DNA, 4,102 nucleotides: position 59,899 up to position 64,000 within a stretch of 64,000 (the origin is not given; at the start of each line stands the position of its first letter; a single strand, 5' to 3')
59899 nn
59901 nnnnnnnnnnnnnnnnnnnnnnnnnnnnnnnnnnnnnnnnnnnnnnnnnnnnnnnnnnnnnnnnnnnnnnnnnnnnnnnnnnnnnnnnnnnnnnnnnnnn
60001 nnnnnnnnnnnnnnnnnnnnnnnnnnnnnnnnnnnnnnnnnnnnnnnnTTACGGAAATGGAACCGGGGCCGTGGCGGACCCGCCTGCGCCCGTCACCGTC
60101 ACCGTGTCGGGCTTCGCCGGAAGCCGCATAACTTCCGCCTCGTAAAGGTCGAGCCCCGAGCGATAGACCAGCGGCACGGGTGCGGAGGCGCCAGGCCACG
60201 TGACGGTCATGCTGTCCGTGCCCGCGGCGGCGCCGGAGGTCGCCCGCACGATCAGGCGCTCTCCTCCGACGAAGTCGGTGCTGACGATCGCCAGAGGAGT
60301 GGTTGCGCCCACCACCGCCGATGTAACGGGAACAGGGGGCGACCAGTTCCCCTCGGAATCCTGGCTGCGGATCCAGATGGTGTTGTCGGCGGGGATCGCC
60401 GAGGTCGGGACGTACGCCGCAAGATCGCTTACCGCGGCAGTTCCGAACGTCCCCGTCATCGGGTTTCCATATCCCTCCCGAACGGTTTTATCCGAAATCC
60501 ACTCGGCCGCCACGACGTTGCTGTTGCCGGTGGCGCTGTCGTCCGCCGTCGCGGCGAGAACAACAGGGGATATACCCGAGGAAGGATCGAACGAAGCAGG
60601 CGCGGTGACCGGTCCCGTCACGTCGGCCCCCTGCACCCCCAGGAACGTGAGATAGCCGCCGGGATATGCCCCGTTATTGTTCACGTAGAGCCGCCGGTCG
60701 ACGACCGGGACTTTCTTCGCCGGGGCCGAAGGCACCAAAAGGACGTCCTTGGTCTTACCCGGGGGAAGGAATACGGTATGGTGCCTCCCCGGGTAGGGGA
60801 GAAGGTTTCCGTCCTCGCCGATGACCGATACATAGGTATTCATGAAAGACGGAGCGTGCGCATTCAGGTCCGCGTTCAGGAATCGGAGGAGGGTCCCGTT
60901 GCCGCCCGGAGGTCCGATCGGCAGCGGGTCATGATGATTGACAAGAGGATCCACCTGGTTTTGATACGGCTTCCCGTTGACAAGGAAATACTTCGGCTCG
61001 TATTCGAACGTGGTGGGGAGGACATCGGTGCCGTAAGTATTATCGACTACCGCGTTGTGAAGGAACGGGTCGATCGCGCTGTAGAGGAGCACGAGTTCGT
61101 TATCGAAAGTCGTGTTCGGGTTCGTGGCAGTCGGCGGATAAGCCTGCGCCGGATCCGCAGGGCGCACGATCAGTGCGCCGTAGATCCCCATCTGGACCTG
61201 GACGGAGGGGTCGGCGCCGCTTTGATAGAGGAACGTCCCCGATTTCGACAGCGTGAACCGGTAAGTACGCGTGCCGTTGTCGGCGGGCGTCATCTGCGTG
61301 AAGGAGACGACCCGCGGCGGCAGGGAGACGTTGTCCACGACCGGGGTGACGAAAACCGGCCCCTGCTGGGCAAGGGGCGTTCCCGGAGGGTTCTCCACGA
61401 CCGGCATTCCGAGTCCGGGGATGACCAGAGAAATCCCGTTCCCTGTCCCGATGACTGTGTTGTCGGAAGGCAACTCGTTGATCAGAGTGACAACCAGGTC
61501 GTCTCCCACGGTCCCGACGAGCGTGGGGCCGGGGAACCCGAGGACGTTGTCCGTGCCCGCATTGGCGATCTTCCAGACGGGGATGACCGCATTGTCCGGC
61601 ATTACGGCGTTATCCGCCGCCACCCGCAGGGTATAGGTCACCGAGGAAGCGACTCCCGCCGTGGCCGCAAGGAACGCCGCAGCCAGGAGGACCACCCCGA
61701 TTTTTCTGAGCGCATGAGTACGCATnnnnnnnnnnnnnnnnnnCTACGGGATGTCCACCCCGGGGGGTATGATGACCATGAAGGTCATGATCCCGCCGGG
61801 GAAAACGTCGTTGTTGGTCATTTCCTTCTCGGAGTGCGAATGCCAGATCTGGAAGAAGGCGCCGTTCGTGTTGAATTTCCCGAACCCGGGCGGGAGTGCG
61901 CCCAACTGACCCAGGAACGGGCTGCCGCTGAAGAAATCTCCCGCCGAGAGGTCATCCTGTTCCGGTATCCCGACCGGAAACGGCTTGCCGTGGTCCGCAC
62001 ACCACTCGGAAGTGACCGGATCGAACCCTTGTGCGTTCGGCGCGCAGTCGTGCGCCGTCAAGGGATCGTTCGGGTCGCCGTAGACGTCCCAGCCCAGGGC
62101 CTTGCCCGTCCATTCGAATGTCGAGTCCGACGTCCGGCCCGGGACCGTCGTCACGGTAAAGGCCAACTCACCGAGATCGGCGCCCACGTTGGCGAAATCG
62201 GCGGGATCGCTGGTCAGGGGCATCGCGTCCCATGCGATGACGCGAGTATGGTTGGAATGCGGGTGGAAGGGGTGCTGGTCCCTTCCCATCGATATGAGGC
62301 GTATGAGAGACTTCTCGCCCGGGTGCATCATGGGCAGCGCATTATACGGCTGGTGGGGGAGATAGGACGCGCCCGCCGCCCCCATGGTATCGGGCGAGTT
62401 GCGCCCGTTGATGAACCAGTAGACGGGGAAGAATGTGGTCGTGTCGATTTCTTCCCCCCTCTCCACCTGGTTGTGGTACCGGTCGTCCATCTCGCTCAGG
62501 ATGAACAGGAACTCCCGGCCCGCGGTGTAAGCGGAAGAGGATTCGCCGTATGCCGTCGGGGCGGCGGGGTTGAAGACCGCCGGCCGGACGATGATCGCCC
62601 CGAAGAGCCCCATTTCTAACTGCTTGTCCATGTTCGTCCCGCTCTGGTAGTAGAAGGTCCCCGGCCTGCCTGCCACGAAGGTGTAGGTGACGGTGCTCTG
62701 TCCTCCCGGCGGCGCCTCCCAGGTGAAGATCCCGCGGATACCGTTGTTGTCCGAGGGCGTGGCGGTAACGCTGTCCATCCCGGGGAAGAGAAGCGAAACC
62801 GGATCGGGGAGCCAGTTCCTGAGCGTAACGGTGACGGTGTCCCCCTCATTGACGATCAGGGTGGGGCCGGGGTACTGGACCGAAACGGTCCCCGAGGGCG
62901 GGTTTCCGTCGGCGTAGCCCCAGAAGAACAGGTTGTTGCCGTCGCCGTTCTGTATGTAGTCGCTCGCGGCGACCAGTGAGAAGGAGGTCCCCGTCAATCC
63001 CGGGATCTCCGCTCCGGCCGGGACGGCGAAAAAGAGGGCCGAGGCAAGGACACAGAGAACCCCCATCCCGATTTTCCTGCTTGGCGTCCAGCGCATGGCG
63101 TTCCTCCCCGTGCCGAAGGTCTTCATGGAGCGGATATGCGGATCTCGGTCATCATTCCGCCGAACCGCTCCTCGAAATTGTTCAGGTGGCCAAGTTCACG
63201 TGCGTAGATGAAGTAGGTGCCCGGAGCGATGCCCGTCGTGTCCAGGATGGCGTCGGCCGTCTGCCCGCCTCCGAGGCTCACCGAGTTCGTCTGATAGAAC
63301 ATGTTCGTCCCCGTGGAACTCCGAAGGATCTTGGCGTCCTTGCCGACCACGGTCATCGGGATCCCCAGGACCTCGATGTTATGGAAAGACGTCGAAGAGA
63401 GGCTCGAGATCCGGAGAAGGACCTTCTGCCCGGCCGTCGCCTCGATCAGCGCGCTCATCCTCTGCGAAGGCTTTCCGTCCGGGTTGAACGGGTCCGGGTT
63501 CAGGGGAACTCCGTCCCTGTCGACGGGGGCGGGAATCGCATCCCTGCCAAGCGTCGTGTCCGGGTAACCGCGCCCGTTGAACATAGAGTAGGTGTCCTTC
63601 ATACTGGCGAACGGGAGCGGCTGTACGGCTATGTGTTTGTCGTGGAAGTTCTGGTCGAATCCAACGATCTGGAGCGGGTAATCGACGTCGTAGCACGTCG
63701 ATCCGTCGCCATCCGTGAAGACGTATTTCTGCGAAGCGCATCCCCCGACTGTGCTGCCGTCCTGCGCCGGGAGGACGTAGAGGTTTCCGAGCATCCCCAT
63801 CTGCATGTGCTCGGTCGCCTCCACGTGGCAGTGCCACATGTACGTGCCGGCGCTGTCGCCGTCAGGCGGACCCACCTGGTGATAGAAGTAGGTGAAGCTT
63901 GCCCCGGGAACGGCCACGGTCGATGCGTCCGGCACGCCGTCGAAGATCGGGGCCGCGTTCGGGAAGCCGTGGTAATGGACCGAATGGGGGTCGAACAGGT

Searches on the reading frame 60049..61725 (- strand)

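Call 52: search_protein_families(library=pfam, proteins=[window:60049-61725:-], max_evalue=0.001)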
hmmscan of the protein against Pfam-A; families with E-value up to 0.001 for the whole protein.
window:60049-61725:- (558 aa): 1 family
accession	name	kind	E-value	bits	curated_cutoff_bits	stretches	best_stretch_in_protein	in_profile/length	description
PF07732.21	Cu-oxidase_3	-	2.4e-08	34.5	21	1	143-190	71-117/119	Multicopper oxidase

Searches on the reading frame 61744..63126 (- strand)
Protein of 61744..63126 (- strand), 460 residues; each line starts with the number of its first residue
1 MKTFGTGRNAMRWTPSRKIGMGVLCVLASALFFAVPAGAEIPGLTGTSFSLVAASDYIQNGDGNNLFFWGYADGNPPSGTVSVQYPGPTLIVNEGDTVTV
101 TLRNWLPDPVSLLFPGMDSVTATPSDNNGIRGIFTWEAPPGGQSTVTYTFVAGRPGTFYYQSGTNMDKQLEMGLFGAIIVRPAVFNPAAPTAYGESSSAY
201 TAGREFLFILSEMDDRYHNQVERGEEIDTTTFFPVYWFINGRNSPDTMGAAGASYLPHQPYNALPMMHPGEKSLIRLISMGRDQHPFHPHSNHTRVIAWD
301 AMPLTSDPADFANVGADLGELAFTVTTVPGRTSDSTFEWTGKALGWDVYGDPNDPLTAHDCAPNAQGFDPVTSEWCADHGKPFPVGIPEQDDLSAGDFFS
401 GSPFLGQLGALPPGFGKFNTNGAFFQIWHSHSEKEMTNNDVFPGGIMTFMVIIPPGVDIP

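Call 52: search_protein_families(library=pfam, proteins=[window:61744-63126:-], max_evalue=0.001)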
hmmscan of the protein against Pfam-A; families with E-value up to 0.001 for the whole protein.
window:61744-63126:- (460 aa): 1 family
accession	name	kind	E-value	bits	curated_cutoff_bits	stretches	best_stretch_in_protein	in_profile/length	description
PF07732.21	Cu-oxidase_3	-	5.4e-15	55.9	21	1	80-182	19-116/119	Multicopper oxidase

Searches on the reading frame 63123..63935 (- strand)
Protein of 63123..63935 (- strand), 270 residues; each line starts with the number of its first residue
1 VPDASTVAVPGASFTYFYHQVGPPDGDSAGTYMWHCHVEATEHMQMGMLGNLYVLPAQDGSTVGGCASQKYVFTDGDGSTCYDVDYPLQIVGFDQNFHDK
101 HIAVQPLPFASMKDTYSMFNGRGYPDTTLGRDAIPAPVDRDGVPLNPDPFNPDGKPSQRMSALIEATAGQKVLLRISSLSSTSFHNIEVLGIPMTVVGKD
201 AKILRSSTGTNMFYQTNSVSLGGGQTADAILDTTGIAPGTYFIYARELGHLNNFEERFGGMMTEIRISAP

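Call 52: search_protein_families(library=pfam, proteins=[window:63123-63935:-], max_evalue=0.001)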
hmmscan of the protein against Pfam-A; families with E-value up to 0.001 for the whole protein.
window:63123-63935:- (270 aa): 2 families
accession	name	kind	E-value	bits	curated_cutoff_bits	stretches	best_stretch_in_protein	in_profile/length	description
PF00394.28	Cu-oxidase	-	1.3e-09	38.7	21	1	140-249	52-135/157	Multicopper oxidase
PF07731.20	Cu-oxidase_2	-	4e-06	27.1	20.4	1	6-56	92-135/137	Multicopper oxidase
